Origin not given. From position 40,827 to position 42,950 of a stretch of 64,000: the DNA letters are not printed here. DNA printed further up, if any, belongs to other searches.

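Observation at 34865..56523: Co-directional island of about 21.7 kb joining MttB-family methyltransferases to a KamA / aminotransferase / BKACE module and amino-acid-type transporters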

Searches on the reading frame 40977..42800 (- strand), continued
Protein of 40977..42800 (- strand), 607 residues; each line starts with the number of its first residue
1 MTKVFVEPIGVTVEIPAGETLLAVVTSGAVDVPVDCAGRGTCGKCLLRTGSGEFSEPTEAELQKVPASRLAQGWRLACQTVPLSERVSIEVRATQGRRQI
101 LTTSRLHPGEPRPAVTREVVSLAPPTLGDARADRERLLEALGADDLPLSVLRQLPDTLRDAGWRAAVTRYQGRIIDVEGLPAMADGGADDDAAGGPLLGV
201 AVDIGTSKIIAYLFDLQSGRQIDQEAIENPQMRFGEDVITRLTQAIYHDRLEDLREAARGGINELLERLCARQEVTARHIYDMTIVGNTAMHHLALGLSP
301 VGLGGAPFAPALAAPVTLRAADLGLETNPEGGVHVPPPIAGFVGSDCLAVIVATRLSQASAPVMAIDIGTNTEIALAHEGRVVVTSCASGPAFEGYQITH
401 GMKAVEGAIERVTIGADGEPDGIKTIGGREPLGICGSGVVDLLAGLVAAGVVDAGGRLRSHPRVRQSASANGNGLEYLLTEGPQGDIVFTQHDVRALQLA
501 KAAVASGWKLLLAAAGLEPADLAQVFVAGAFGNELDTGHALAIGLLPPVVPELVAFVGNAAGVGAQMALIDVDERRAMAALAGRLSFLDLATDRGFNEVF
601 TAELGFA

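Call 29: search_protein_families(library=ncbifam, proteins=[L007:302-1549:+, L007:2468-3958:+, L007:4330-5700:+, L007:5715-7106:+, L007:7210-8448:+, L007:8639-9871:+, L007:10010-11800:+, L007:15754-17025:+, L007:17054-18022:+, L007:18035-18862:+], max_evalue=0.00001)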
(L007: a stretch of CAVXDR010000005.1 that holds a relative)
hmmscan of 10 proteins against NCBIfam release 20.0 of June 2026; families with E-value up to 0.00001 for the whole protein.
L007:302-1549:+ (415 aa): 1 family
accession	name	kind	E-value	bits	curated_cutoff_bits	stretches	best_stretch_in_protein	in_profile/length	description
TIGR02369.2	trimeth_pyl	equivalog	1.8e-73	247.7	525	1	2-346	22-369/469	[trimethylamine--corrinoid protein] Co-methyltransferase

L007:2468-3958:+ (496 aa): 1 family
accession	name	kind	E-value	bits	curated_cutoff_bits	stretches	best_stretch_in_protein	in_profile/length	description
TIGR02369.2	trimeth_pyl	equivalog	5.8e-119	397.7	525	1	18-485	4-469/469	[trimethylamine--corrinoid protein] Co-methyltransferase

L007:4330-5700:+ (456 aa): 1 family
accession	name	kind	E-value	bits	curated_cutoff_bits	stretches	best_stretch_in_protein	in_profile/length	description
TIGR02369.2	trimeth_pyl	equivalog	1.9e-124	415.7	525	1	2-450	22-469/469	[trimethylamine--corrinoid protein] Co-methyltransferase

L007:5715-7106:+ (463 aa): 1 family
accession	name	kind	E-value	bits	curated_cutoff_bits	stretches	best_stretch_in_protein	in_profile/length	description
TIGR02369.2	trimeth_pyl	equivalog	1.4e-78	264.5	525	1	4-436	7-447/469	[trimethylamine--corrinoid protein] Co-methyltransferase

L007:7210-8448:+ (412 aa): 1 family
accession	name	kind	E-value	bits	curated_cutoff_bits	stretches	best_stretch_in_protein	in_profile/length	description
TIGR02369.2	trimeth_pyl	equivalog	2e-41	142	525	1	155-410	211-468/469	[trimethylamine--corrinoid protein] Co-methyltransferase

L007:8639-9871:+ (410 aa): 7 families
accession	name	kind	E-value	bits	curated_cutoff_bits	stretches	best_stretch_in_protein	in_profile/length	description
TIGR03820.1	lys_2_3_AblA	equivalog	5.1e-175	582.2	525.4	1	2-377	3-380/417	lysine 2,3-aminomutase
TIGR04368.1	Glu_2_3_NH3_mut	equivalog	2.1e-140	467.8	650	1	2-355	51-403/404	glutamate 2,3-aminomutase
TIGR04468.1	arg_2_3_am_muta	equivalog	1.9e-122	408.6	600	1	5-349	1-346/351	arginine 2,3-aminomutase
TIGR03822.1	AblA_like_2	hypoth_equivalog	1.1e-103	346.7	396.25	1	30-334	14-320/321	lysine-2,3-aminomutase-like protein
TIGR00238.1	TIGR00238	subfamily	3.9e-102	341.6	199.2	1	2-322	10-331/331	KamA family radical SAM protein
TIGR03821.1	EFP_modif_epmB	equivalog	8.4e-70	235.3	369.3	1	12-328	4-320/321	EF-P beta-lysylation protein EpmB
TIGR02666.1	moaA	equivalog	6.4e-07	28.7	284.05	1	106-186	12-92/336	GTP 3',8-cyclase MoaA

L007:10010-11800:+ (596 aa): 5 families
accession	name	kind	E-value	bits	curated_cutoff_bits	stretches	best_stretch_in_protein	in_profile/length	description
NF040756.1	corr_regen_AcsV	exception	2.2e-114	383.1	800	2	113-590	129-618/632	corrinoid activation/regeneration protein AcsV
TIGR04270.1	Rama_corrin_act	subfamily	8.9e-35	120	500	1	190-594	2-415/534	methylamine methyltransferase corrinoid protein reductive activase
TIGR01941.1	nqrF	equivalog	7.8e-09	34.9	295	1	9-88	43-120/405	NADH:ubiquinone reductase (Na(+)-transporting) subunit F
NF004317.0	PRK05713.1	equivalog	2.7e-08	33.4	338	1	11-78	12-75/312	iron-sulfur-binding ferredoxin reductase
NF040810.1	BenC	equivalog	2.9e-07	30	430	1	9-91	14-94/333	benzoate 1,2-dioxygenase electron transfer component BenC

L007:15754-17025:+ (423 aa): 70 families (the best 25 are shown)
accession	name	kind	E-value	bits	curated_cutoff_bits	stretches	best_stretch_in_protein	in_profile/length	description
NF004856.0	PRK06209.1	equivalog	1.4e-80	271.1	486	1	12-418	6-419/450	glutamate-1-semialdehyde 2,1-aminomutase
NF000818.0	PRK00062.1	subfamily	3.3e-76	256.7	398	1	15-414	4-426/429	glutamate-1-semialdehyde 2,1-aminomutase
NF041362.1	GntE_guanitoxin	equivalog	4e-76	256.3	525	2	163-405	173-426/426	guanitoxin biosynthesis PLP-dependent transaminase GntE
TIGR00713.1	hemL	equivalog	4.6e-70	236.4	527.3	1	17-413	2-421/423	glutamate-1-semialdehyde 2,1-aminomutase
NF009055.0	PRK12389.1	equivalog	4.8e-64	216.6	637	1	14-416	3-429/431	glutamate-1-semialdehyde 2,1-aminomutase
NF001864.0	PRK00615.1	equivalog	3.9e-39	134.4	706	1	17-416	7-430/433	glutamate-1-semialdehyde aminotransferase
NF006368.0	PRK08593.1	equivalog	1.2e-35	123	570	2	197-335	209-345/448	aspartate aminotransferase family protein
TIGR00707.1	argD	subfamily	1.4e-35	122.9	410.05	1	44-341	7-312/381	acetylornithine/succinylornithine family transaminase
NF004426.0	PRK05769.1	equivalog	4.6e-34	118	552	2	183-383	204-404/441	acetyl ornithine aminotransferase family protein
NF005376.0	PRK06918.1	equivalog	1.1e-33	116.4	676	2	194-335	216-355/451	4-aminobutyrate--2-oxoglutarate transaminase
NF005993.0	PRK08117.1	subfamily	6.1e-33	114.1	574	2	179-340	187-348/433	aspartate aminotransferase family protein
NF005692.0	PRK07495.1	equivalog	5.3e-32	111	724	1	49-360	25-359/425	4-aminobutyrate--2-oxoglutarate transaminase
NF008570.0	PRK11522.1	equivalog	8.3e-32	110.4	612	1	56-338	79-378/464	putrescine aminotransferase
NF002797.0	PRK02936.1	equivalog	1e-31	110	496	1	45-339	10-307/385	acetylornithine transaminase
TIGR00700.1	GABAtrnsam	equivalog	1.2e-31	109.8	506.65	2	194-335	194-333/420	4-aminobutyrate--2-oxoglutarate transaminase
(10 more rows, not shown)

L007:17054-18022:+ (322 aa): 19 families
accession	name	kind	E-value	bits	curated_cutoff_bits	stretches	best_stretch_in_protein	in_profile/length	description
NF004783.0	PRK06129.1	equivalog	1.3e-74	251.5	347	1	9-317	5-312/315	3-hydroxyacyl-CoA dehydrogenase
NF005716.0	PRK07531.1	equivalog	1e-55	189.4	592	1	6-311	4-305/495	carnitine 3-dehydrogenase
NF005471.0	PRK07066.1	equivalog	6.8e-53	179.7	414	1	6-316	7-312/321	L-carnitine dehydrogenase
NF006124.0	PRK08268.1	subfamily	1.6e-43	149.5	508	1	7-244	8-240/507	3-hydroxyacyl-CoA dehydrogenase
NF042925.1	FHMPC_DH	equivalog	5.6e-43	147.4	500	1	9-244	3-235/304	5-formyl-3-hydroxy-2-methylpyridine 4-carboxylate 5-dehydrogenase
NF006722.0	PRK09260.1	equivalog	7.9e-40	136.9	429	1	9-245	5-237/289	3-hydroxyacyl-CoA dehydrogenase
NF006125.0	PRK08269.1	equivalog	1.6e-39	135.9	427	1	8-246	7-253/334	3-hydroxybutyryl-CoA dehydrogenase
TIGR02279.1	PaaC-3OHAcCoADH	equivalog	5.6e-34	117.8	669.4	1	7-244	6-238/503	3-hydroxyacyl-CoA dehydrogenase PaaH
NF006143.0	PRK08293.1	equivalog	1e-30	107.1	312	1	9-243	7-239/291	3-hydroxyacyl-CoA dehydrogenase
NF004474.0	PRK05808.1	subfamily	3.6e-30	105.2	408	1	9-244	6-236/283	3-hydroxybutyryl-CoA dehydrogenase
NF005875.0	PRK07819.1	subfamily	2.8e-29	102.4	319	1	8-244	7-240/287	3-hydroxybutyryl-CoA dehydrogenase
NF005715.0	PRK07530.1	equivalog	8.3e-28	97.6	420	1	8-243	6-236/292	3-hydroxybutyryl-CoA dehydrogenase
NF008727.0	PRK11730.1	equivalog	3.4e-27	95.1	870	1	9-244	316-545/717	fatty acid oxidation complex subunit alpha FadB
NF004699.0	PRK06035.1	equivalog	5.5e-25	88.1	500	1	6-244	3-239/294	3-hydroxyacyl-CoA dehydrogenase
NF008363.0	PRK11154.1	equivalog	2.9e-23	81.9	869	1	8-223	311-524/708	fatty acid oxidation complex subunit alpha FadJ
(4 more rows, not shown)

L007:18035-18862:+ (275 aa): 4 families
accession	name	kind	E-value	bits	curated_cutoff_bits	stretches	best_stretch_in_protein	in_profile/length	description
NF052387.1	Lys_ferment_KCE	equivalog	1.1e-114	382.4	382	1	3-270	1-267/267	3-keto-5-aminohexanoate cleavage enzyme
NF052389.1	Lys_KAL_CLE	exception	1.7e-88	297.3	725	1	3-270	170-436/440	bifunctional 3-aminobutyryl-CoA ammonia lyase/3-keto-5-aminohexanoate cleavage enzyme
NF053568.1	3OXCoAcCUPNH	equivalog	3.8e-66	223.1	350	1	3-271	3-273/274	3-oxoadipate:acetyl-CoA acetyltransferase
NF053538.1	DixhxACActTsKce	equivalog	5.7e-57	193.1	430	2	115-270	144-302/310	3,5-dioxohexanoate:acetyl-CoA acetone transferase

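Call 39: find_homologous_proteins(query=L007:15754-17025:+, max_evalue=1e-30)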
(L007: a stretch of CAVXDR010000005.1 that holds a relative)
Query L007:15754-17025:+ (423 aa): 4989 proteins with E <= 1e-30 among 8000 candidates; the best 120 are listed.
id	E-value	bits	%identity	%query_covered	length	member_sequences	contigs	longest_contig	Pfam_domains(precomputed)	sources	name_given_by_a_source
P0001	2.5e-268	908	91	100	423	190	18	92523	PF00155.28,PF00202.28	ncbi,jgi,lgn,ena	jgi:glutamate-1-semialdehyde aminotransferase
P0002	5.0e-268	907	90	100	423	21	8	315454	PF00155.28,PF00202.28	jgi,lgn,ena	jgi:glutamate-1-semialdehyde aminotransferase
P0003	1.7e-266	902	91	99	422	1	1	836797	PF00155.28,PF00202.28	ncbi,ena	-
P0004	6.3e-266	900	93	96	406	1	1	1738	PF00155.28,PF00202.28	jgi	jgi:glutamate-1-semialdehyde aminotransferase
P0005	1.6e-264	895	90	100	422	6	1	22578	PF00155.28,PF00202.28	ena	-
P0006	3.7e-262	888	89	99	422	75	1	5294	PF00155.28,PF00202.28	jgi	-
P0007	6.6e-262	887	89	100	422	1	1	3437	PF00155.28,PF00202.28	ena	-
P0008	9.2e-261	883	89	99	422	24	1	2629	PF00155.28,PF00202.28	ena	-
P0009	2.1e-259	879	88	100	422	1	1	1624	PF00155.28,PF00202.28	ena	-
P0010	2.3e-258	875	89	99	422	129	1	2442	PF00155.28,PF00202.28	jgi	-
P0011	3.5e-258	875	87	100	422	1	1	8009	PF00155.28,PF00202.28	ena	-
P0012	2.2e-257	872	88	100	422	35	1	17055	PF00155.28,PF00202.28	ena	-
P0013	2.2e-257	872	87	99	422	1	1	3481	PF00155.28,PF00202.28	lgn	-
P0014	5.2e-257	871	88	100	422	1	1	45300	PF00155.28,PF00202.28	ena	-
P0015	3.6e-256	868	87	100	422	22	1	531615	PF00155.28,PF00202.28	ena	-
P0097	2.9e-218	743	88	46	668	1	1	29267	PF00202.28,PF05853.19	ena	-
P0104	2.4e-204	697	70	100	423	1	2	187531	PF00155.28,PF00202.28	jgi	jgi:glutamate-1-semialdehyde aminotransferase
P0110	7.2e-200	682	69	99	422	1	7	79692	PF00155.28,PF00202.28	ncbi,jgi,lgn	ncbi:MAG: aspartate aminotransferase family protein [Candidatus Xenobium sp.]|jgi:glutamate-1-semial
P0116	4.1e-198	677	68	99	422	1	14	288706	PF00155.28,PF00202.28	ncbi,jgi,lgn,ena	jgi:glutamate-1-semialdehyde aminotransferase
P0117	4.3e-198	677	69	97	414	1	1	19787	PF00155.28,PF00202.28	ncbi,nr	ncbi:MAG: aminotransferase class III-fold pyridoxal phosphate-dependent enzyme [Burkholderiales bact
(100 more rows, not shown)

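Call 40: search_solved_structures(query=L007:18035-18862:+, show_alignments=1)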
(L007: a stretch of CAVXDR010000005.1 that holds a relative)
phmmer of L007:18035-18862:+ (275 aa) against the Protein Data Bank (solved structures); distinct sequences matched with E-value up to 0.001: 14.
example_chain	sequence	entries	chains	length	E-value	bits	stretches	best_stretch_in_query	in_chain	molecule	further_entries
2y7d_A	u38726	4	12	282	2.4e-79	270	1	2-270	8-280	3-KETO-5-AMINOHEXANOATE CLEAVAGE ENZYME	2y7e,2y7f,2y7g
3no5_A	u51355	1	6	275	1.6e-45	159.1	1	4-270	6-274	Uncharacterized protein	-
3e02_A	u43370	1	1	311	1.2e-44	156.2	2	2-114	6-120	uncharacterized protein DUF849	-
3lot_A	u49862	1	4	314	5.7e-41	144.2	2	116-270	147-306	uncharacterized protein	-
3e49_A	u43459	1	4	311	1.9e-37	132.6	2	2-114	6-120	uncharacterized protein DUF849 with a TIM barrel fold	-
8rio_A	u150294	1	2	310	6.3e-37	131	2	3-116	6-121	3-keto-5-aminohexanoate cleavage protein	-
8rip_A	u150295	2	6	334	8.7e-37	130.5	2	3-116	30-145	3-keto-5-aminohexanoate cleavage protein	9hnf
3fa5_A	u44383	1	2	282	4.2e-36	128.2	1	4-270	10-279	protein of unknown function (DUF849)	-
3chv_A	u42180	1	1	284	6.3e-35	124.4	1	4-272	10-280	Prokaryotic domain of unknown function (DUF849) with a TIM barrel fold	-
3c6c_A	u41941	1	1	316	1.8e-33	119.6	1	3-270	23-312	3-keto-5-aminohexanoate cleavage enzyme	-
9zsc_A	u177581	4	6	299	3.4e-30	108.9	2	98-270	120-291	3-keto-5-aminohexanoate cleavage protein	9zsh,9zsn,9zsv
5zmy_A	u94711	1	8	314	2.3e-23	86.5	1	9-269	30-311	Cis-epoxysuccinate hydrolase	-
5zmu_A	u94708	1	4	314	2.6e-23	86.3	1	9-269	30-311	Cis-epoxysuccinate hydrolase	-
4nna_A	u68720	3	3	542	3.4e-05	26.9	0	15-53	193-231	OBCA, Oxalate Biosynthetic Component A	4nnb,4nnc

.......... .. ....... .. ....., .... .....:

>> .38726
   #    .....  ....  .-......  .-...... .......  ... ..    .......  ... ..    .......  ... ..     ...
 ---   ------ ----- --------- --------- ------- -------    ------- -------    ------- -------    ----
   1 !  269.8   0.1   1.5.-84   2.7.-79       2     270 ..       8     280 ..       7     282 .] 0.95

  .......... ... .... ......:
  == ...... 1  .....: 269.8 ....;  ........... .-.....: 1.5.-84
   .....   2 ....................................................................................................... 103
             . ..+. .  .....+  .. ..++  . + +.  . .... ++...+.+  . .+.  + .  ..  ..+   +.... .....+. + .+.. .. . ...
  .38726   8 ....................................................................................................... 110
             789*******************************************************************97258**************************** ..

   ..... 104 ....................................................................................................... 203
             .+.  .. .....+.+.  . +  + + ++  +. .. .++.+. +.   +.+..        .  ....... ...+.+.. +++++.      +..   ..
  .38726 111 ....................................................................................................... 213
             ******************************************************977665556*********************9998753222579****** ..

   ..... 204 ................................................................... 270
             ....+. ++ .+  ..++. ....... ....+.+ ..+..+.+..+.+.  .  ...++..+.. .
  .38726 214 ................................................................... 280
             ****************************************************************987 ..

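Call 41: find_encoding_contigs(protein=P0110, flank=10000, max_places=2)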
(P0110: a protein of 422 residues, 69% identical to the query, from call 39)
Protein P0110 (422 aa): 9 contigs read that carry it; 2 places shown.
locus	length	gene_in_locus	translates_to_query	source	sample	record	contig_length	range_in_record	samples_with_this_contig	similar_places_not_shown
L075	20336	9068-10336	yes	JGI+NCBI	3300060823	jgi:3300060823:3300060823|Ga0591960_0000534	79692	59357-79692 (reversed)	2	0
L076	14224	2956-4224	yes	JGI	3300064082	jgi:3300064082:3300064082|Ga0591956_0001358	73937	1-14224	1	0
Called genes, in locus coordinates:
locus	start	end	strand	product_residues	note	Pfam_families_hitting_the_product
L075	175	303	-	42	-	-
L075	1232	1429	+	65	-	PF00830:Ribosomal_L28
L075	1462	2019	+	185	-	PF09515:Thia_YuaJ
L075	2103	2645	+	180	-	PF04263:TPK_catalytic, PF04265:TPK_B1_binding (weak)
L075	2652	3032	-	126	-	PF00072:Response_reg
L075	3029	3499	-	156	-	PF02580:Tyr_Deacylase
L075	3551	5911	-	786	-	PF01966:HD, PF13328:HD_4, PF04607:RelA_SpoT, PF02824:TGS, PF19296:RelA_AH, PF28438:RelA_RIS, PF13291:ACT_4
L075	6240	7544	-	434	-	PF01943:Polysacc_synt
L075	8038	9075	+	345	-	PF26370:KDD_N, PF00107:ADH_zinc_N (weak)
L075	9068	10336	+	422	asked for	PF00202:Aminotran_3, PF00155:Aminotran_1_2 (weak)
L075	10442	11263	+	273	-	PF05853:BKACE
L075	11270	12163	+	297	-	-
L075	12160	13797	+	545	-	PF00488:MutS_V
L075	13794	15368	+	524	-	PF09043:Lys-AminoMut_A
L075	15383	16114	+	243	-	PF16554:OAM_dimer, PF02310:B12-binding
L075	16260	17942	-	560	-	PF00890:FAD_binding_2 (faint), PF01266:DAO, PF01494:FAD_binding_3, PF01946:Thi4 (weak), PF07992:Pyr_redox_2 (faint), PF13450:NAD_binding_8 (weak), PF21162:ETFQO_UQ-bd, PF05187:Fer4_ETF_QO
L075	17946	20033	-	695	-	PF01012:ETF, PF00766:ETF_alpha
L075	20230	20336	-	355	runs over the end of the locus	PF02540:NAD_synthase (faint), PF03054:tRNA_Me_trans, PF20259:tRNA_Me_trans_M, PF20258:tRNA_Me_trans_C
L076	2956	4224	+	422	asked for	PF00202:Aminotran_3, PF00155:Aminotran_1_2 (weak)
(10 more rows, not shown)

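Call 42: find_encoding_contigs(protein=P0116, flank=10000, max_places=2)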
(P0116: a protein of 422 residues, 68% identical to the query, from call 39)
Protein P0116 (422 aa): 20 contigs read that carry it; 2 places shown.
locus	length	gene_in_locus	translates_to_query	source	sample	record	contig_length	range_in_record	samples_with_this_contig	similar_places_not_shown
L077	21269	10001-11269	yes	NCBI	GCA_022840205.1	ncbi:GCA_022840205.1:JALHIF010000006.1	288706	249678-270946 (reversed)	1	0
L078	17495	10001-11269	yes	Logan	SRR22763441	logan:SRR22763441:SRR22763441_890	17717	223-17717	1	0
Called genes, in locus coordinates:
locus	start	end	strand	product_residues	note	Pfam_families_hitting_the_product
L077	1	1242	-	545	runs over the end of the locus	PF00171:Aldedh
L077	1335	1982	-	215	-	PF13197:DUF4013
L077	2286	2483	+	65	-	PF00830:Ribosomal_L28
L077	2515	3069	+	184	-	PF09515:Thia_YuaJ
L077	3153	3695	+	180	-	PF04263:TPK_catalytic, PF04265:TPK_B1_binding (weak)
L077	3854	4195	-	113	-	PF00072:Response_reg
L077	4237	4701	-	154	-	PF02580:Tyr_Deacylase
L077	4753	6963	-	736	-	PF01966:HD, PF13328:HD_4, PF04607:RelA_SpoT, PF02824:TGS, PF19296:RelA_AH, PF28438:RelA_RIS, PF13291:ACT_4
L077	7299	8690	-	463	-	PF01943:Polysacc_synt, PF13440:Polysacc_synt_3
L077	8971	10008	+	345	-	PF26370:KDD_N, PF00107:ADH_zinc_N (faint)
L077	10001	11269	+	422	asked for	PF00202:Aminotran_3, PF00155:Aminotran_1_2 (weak)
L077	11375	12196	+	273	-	PF05853:BKACE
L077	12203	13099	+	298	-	-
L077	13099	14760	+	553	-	PF00488:MutS_V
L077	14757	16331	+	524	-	PF09043:Lys-AminoMut_A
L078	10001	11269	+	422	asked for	PF00202:Aminotran_3, PF00155:Aminotran_1_2 (weak)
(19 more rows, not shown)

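Call 43: find_encoding_contigs(protein=P0117, flank=10000, max_places=2)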
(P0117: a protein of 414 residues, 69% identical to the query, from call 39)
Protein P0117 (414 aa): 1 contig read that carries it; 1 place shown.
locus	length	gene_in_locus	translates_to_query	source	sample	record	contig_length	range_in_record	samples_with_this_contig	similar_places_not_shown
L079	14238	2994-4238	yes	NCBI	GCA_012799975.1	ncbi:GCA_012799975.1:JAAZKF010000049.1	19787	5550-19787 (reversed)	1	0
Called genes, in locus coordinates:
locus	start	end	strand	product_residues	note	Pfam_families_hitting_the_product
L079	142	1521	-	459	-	PF01943:Polysacc_synt, PF13440:Polysacc_synt_3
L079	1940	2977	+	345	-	PF26370:KDD_N, PF00107:ADH_zinc_N (weak)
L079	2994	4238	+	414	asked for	PF00202:Aminotran_3, PF00155:Aminotran_1_2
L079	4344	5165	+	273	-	PF05853:BKACE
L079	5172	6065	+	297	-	-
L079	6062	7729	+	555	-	PF00488:MutS_V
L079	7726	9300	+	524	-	PF09043:Lys-AminoMut_A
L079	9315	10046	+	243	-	PF16554:OAM_dimer, PF02310:B12-binding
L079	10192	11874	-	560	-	PF00890:FAD_binding_2 (faint), PF01266:DAO, PF01494:FAD_binding_3, PF01946:Thi4 (weak), PF07992:Pyr_redox_2 (faint), PF13450:NAD_binding_8 (weak), PF21162:ETFQO_UQ-bd, PF05187:Fer4_ETF_QO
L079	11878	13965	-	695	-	PF01012:ETF, PF00766:ETF_alpha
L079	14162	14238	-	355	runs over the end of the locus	PF02540:NAD_synthase (faint), PF03054:tRNA_Me_trans, PF20259:tRNA_Me_trans_M, PF20258:tRNA_Me_trans_C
